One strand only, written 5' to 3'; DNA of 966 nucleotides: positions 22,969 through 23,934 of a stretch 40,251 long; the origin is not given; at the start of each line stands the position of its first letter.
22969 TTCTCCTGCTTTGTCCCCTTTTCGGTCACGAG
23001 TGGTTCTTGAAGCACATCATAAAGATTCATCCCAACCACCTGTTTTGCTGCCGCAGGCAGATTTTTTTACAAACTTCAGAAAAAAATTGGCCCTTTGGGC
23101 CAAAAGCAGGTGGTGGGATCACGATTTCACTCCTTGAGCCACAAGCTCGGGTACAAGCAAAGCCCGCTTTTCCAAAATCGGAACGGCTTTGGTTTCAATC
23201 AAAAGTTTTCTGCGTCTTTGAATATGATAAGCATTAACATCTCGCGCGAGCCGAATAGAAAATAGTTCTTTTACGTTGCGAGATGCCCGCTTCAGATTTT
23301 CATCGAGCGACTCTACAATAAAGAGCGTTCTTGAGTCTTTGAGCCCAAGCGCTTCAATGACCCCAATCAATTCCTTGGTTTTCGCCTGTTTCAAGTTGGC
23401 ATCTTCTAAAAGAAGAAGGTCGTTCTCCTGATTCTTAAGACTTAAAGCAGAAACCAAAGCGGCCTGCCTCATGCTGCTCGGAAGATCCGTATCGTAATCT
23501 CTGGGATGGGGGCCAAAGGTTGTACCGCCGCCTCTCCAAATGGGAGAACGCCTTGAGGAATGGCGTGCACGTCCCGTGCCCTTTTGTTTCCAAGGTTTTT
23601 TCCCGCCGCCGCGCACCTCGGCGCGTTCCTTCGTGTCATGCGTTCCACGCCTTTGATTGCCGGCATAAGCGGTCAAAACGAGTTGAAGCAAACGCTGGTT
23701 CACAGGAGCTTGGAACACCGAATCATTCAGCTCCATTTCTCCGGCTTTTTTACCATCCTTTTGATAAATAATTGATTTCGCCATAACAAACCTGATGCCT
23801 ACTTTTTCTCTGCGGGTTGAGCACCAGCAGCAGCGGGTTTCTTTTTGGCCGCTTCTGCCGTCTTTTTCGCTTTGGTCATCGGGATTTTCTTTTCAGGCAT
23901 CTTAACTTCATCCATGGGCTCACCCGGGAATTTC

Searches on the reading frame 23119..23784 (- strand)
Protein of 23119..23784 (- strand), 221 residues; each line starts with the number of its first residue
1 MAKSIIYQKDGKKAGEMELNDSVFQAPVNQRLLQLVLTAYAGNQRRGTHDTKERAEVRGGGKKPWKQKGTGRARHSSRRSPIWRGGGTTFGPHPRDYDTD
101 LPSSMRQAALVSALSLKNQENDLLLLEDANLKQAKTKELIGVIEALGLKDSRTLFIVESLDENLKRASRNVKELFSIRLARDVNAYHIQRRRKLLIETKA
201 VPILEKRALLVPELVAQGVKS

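Call 29: find_homologous_proteins(query=window:23119-23784:-)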
Query window:23119-23784:- (221 aa): 7999 proteins with E <= 0.001 among 8000 candidates; the best 120 are listed.
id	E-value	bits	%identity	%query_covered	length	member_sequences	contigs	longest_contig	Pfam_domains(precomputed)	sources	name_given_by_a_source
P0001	3.0e-132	456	96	100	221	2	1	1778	PF00573.28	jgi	jgi:large subunit ribosomal protein L4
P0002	3.7e-112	391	80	100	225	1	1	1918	PF00573.28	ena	-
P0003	7.4e-110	383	82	95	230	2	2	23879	PF00573.28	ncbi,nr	ncbi:MAG: 50S ribosomal protein L4 [Candidatus Omnitrophica bacterium]|nr:50S ribosomal protein L4 [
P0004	3.0e-109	381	84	95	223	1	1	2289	PF00573.28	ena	-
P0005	5.8e-108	377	81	95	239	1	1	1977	PF00573.28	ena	-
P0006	6.9e-108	377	80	95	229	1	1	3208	PF00573.28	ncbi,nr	ncbi:MAG: 50S ribosomal protein L4 [Candidatus Omnitrophica bacterium]|nr:50S ribosomal protein L4 [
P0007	4.3e-107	374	77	100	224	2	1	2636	PF00573.28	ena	-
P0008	9.4e-107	373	77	99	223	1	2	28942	PF00573.28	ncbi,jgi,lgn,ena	-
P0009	1.3e-106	373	79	94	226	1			PF00573.28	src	-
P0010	2.3e-106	372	74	100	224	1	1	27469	PF00573.28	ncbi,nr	ncbi:MAG: 50S ribosomal protein L4 [Candidatus Omnitrophica bacterium]|nr:50S ribosomal protein L4 [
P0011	5.1e-106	371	76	99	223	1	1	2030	PF00573.28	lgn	-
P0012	7.6e-106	370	80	95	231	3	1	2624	PF00573.28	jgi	-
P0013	2.1e-105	369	76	98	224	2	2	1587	PF00573.28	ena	-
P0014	2.2e-105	369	78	95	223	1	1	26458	PF00573.28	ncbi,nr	ncbi:MAG: 50S ribosomal protein L4 [Candidatus Omnitrophica bacterium]|nr:50S ribosomal protein L4 [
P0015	3.3e-105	368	77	97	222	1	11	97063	PF00573.28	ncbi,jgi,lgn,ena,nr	ncbi:MAG: 50S ribosomal protein L4 [Omnitrophica bacterium RIFCSPHIGHO2_02_FULL_46_11]|nr:MAG: 50S r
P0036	1.2e-96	340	72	95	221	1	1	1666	PF00573.28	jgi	jgi:large subunit ribosomal protein L4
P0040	6.2e-96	338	70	94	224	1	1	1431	PF00573.28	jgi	jgi:large subunit ribosomal protein L4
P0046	4.7e-95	335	74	92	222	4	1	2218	PF00573.28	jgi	jgi:large subunit ribosomal protein L4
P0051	9.4e-93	327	71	95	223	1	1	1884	PF00573.28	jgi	jgi:large subunit ribosomal protein L4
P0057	5.1e-86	305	67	95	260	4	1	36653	PF00573.28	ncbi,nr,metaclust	ncbi:MAG: 50S ribosomal protein L4 [Omnitrophica bacterium RIFCSPLOWO2_12_FULL_50_11]|nr:MAG: 50S ri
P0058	8.5e-86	305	67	95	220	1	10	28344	PF00573.28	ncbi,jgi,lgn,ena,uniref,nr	ncbi:MAG: 50S ribosomal protein L4 [Omnitrophica bacterium RIFCSPLOWO2_12_FULL_44_17]|uniref:Large r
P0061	2.2e-82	294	63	95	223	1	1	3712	PF00573.28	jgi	jgi:large subunit ribosomal protein L4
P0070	6.3e-78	279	60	92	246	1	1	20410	PF00573.28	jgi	jgi:large subunit ribosomal protein L4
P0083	6.1e-76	273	60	92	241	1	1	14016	PF00573.28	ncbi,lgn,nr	ncbi:MAG: 50S ribosomal protein L4 [Candidatus Omnitrophica bacterium]|nr:50S ribosomal protein L4 [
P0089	1.7e-74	268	59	95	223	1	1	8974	PF00573.28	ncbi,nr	ncbi:MAG: 50S ribosomal protein L4 [Candidatus Omnitrophica bacterium]|nr:50S ribosomal protein L4 [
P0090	1.8e-74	268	59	94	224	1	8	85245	PF00573.28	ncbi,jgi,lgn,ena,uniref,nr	ncbi:MAG: 50S ribosomal protein L4 [Candidatus Omnitrophica bacterium CG11_big_fil_rev_8_21_14_0_20_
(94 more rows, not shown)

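Call 30: find_encoding_contigs(protein=P0001, flank=10000, max_places=2)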
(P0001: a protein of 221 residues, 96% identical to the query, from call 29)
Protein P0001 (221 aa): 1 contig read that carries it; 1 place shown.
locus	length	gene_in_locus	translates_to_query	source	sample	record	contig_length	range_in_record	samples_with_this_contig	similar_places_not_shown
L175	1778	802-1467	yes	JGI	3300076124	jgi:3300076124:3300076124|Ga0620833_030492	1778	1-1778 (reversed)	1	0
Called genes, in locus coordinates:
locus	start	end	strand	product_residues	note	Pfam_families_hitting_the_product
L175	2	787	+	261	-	?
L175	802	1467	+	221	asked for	PF00573:Ribosomal_L4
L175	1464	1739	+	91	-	PF00276:Ribosomal_L23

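Call 31: find_encoding_contigs(protein=P0003, flank=10000, max_places=2)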
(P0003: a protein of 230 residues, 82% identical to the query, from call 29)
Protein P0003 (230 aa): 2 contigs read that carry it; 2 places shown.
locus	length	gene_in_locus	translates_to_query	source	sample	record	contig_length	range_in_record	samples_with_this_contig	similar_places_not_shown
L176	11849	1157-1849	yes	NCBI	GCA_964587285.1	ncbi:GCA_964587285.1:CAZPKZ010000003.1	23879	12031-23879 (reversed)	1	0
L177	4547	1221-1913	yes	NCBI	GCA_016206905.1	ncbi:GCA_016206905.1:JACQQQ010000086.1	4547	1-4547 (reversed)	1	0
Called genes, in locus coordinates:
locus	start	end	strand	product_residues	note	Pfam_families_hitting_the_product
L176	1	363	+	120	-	?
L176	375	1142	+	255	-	PF00297:Ribosomal_L3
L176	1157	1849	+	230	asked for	PF00573:Ribosomal_L4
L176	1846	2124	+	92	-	PF00276:Ribosomal_L23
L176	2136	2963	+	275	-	PF00181:Ribosomal_L2_N, PF03947:Ribosomal_L2_C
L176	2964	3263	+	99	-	PF00203:Ribosomal_S19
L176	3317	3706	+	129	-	PF00237:Ribosomal_L22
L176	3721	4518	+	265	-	PF07650:KH_2, PF00189:Ribosomal_S3_C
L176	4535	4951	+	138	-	PF00252:Ribosomal_L16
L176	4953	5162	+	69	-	PF00831:Ribosomal_L29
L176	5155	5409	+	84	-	PF00366:Ribosomal_S17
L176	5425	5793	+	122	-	PF00238:Ribosomal_L14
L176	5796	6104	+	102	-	PF00467:KOW, PF17136:ribosomal_L24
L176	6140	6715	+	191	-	PF00281:Ribosomal_L5, PF00673:Ribosomal_L5_C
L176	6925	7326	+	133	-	PF00410:Ribosomal_S8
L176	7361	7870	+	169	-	PF00347:Ribosomal_L6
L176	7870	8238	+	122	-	PF00861:Ribosomal_L18p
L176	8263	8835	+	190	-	PF00333:Ribosomal_S5, PF03719:Ribosomal_S5_C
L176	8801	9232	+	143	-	PF00828:Ribosomal_L27A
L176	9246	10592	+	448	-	PF00344:SecY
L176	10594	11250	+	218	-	PF13671:AAA_33 (faint), PF00406:ADK, PF13207:AAA_17, PF05191:ADK_lid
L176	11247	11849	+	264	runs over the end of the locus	PF00557:Peptidase_M24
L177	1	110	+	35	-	PF03143:GTP_EFTU_D3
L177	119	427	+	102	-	PF00338:Ribosomal_S10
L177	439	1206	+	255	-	PF00297:Ribosomal_L3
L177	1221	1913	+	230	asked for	PF00573:Ribosomal_L4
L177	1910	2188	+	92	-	PF00276:Ribosomal_L23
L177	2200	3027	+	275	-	PF00181:Ribosomal_L2_N, PF03947:Ribosomal_L2_C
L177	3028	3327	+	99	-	PF00203:Ribosomal_S19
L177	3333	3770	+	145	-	PF00237:Ribosomal_L22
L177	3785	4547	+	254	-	PF07650:KH_2, PF00189:Ribosomal_S3_C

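Call 32: find_encoding_contigs(protein=P0015, flank=10000, max_places=1)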
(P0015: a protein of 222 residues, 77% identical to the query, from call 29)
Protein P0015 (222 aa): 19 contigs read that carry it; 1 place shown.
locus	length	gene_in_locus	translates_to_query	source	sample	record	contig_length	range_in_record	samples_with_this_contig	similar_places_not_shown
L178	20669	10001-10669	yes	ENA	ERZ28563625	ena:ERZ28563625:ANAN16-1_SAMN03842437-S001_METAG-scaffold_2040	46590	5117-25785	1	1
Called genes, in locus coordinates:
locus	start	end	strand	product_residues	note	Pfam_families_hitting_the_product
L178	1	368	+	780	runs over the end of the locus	-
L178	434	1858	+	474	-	PF00562:RNA_pol_Rpb2_6, PF04560:RNA_pol_Rpb2_7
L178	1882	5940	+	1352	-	PF04997:RNA_pol_Rpb1_1, PF00623:RNA_pol_Rpb1_2, PF04983:RNA_pol_Rpb1_3, PF05000:RNA_pol_Rpb1_4, PF04998:RNA_pol_Rpb1_5, PF01333:Apocytochr_F_C (faint), PF21668:RPOC_hybrid (faint)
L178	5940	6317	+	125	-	PF00164:Ribosom_S12_S23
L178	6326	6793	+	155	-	PF00177:Ribosomal_S7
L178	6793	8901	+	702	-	PF00009:GTP_EFTU, PF22042:EF-G_D2, PF03144:GTP_EFTU_D2, PF14492:EFG_III, PF16658:RF3_C (weak), PF03764:EFG_IV, PF00679:EFG_C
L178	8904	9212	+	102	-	PF00338:Ribosomal_S10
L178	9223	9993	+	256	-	PF00297:Ribosomal_L3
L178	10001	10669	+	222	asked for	PF00573:Ribosomal_L4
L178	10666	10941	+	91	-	PF00276:Ribosomal_L23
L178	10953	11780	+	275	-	PF00181:Ribosomal_L2_N, PF03947:Ribosomal_L2_C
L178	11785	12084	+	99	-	PF00203:Ribosomal_S19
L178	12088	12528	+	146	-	PF00237:Ribosomal_L22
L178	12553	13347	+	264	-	PF07650:KH_2, PF00189:Ribosomal_S3_C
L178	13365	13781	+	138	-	PF00252:Ribosomal_L16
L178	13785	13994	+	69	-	PF00831:Ribosomal_L29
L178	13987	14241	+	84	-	PF00366:Ribosomal_S17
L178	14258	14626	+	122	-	PF00238:Ribosomal_L14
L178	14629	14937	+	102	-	PF00467:KOW, PF17136:ribosomal_L24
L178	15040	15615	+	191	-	PF00281:Ribosomal_L5, PF00673:Ribosomal_L5_C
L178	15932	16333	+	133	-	PF00410:Ribosomal_S8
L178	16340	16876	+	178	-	PF00347:Ribosomal_L6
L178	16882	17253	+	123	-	PF00861:Ribosomal_L18p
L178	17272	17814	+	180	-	PF00333:Ribosomal_S5, PF03719:Ribosomal_S5_C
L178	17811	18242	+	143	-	PF00828:Ribosomal_L27A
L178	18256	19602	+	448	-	PF00344:SecY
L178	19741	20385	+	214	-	PF00406:ADK, PF13238:AAA_18 (faint), PF13671:AAA_33 (weak), PF13207:AAA_17, PF05191:ADK_lid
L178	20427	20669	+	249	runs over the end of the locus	PF00557:Peptidase_M24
